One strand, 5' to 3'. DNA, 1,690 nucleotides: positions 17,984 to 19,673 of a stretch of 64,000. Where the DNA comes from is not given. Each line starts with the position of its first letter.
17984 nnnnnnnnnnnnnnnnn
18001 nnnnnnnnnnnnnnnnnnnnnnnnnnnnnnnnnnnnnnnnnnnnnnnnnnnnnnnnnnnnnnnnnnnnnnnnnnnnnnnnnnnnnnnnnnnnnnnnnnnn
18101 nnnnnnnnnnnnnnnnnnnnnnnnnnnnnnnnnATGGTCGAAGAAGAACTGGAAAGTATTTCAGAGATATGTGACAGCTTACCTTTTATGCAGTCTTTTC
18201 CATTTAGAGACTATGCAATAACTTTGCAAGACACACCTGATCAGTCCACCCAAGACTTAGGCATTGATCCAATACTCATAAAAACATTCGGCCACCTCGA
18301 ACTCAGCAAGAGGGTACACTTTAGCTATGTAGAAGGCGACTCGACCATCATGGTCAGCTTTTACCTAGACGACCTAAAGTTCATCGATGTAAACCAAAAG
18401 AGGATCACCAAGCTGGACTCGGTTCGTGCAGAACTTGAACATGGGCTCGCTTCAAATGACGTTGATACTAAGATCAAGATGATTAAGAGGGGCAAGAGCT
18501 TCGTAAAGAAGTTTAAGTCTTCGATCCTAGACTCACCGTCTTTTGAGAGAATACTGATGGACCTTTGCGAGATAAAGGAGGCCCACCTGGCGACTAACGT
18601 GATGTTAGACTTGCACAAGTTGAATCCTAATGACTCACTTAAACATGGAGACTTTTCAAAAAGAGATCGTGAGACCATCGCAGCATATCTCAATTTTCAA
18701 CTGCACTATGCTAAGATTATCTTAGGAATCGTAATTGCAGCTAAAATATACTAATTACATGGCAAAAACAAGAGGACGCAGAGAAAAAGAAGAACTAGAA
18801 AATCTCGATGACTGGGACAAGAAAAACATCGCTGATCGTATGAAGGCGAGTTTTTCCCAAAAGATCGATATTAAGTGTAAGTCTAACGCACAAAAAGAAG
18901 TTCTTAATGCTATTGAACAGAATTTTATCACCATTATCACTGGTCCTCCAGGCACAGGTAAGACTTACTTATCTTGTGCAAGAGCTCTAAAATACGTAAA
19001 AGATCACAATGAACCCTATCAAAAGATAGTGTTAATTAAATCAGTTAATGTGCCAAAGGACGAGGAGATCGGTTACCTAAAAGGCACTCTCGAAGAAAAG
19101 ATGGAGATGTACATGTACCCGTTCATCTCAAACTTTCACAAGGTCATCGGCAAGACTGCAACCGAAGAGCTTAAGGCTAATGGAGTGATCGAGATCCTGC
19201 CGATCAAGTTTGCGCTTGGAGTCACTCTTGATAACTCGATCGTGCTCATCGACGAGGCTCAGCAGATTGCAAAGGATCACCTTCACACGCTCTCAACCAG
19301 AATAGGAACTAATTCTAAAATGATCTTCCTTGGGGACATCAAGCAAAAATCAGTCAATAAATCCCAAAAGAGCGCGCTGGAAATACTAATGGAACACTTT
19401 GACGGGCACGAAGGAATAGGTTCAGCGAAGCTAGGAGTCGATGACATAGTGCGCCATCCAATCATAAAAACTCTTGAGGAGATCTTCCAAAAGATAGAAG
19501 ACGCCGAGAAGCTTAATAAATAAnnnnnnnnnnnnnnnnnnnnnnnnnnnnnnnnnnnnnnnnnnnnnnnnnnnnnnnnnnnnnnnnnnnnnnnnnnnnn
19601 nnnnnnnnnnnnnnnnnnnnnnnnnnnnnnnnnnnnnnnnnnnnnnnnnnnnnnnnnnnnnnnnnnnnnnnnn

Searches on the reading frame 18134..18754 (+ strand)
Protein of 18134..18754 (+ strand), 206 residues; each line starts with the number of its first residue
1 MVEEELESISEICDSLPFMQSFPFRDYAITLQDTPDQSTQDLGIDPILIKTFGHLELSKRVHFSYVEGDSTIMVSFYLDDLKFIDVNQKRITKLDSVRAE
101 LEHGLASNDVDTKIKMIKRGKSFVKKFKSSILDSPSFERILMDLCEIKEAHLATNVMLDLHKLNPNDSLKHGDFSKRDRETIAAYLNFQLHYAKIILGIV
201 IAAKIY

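Call 4: search_protein_families(library=pfam, proteins=[window:18134-18754:+], max_evalue=0.01)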
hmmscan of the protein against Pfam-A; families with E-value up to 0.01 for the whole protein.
window:18134-18754:+ (206 aa): 0 families

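Call 30: search_protein_families(library=phrogs, proteins=[window:18134-18754:+], max_evalue=0.001)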
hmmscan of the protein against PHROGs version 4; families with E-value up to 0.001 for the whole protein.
window:18134-18754:+ (206 aa): 0 families

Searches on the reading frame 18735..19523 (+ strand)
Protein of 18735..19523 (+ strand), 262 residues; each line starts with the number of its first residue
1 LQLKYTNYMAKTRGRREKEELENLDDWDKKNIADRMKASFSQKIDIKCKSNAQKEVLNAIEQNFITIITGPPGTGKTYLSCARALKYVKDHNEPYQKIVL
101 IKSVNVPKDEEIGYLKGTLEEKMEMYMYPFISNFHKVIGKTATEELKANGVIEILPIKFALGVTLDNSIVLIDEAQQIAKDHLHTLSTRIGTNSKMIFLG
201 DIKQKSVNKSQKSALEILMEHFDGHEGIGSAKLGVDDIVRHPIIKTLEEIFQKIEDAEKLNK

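Call 4: search_protein_families(library=pfam, proteins=[window:18735-19523:+], max_evalue=0.01)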
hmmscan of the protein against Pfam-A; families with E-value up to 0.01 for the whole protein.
window:18735-19523:+ (262 aa): 13 families
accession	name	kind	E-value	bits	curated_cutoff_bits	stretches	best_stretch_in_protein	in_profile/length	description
PF02562.22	PhoH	-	2.9e-55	187.4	27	1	46-251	2-204/205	PhoH-like protein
PF13245.12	AAA_19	-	5.2e-09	36.8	25.1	1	53-205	1-129/134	AAA domain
PF13604.12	AAA_30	-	2.3e-08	34.4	27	1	167-209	89-133/191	AAA domain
PF20720.3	nSTAND3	-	5.8e-06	26.5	27.2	1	51-95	5-49/155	Novel STAND NTPase 3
PF13086.12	AAA_11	-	6e-06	26.6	27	1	53-98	7-55/257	AAA domain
PF13401.12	AAA_22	-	7e-06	26.8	27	1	65-189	7-107/130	AAA domain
PF00580.27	UvrD-helicase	-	2.9e-05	24.3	23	0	51-101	3-51/271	UvrD/REP helicase N-terminal domain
PF01695.23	IstB_IS21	-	0.00024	21.1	24.1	1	39-90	68-119/238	IstB-like ATP binding protein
PF09848.15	SLFN-g3_helicase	-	0.0003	20.6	24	1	65-186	3-94/354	Schlafen group 3, DNA/RNA helicase domain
PF00270.35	DEAD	-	0.00057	20.1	26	1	51-100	2-51/167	DEAD/DEAH box helicase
PF04851.21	ResIII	-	0.0012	19.2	22.5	1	52-102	7-61/164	Type III restriction enzyme, res subunit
PF13481.12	AAA_25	-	0.0022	18.1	27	1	58-92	28-62/195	AAA domain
PF01637.24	ATPase_2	-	0.0063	16.8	33.2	0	59-179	14-123/225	ATPase domain predominantly from Archaea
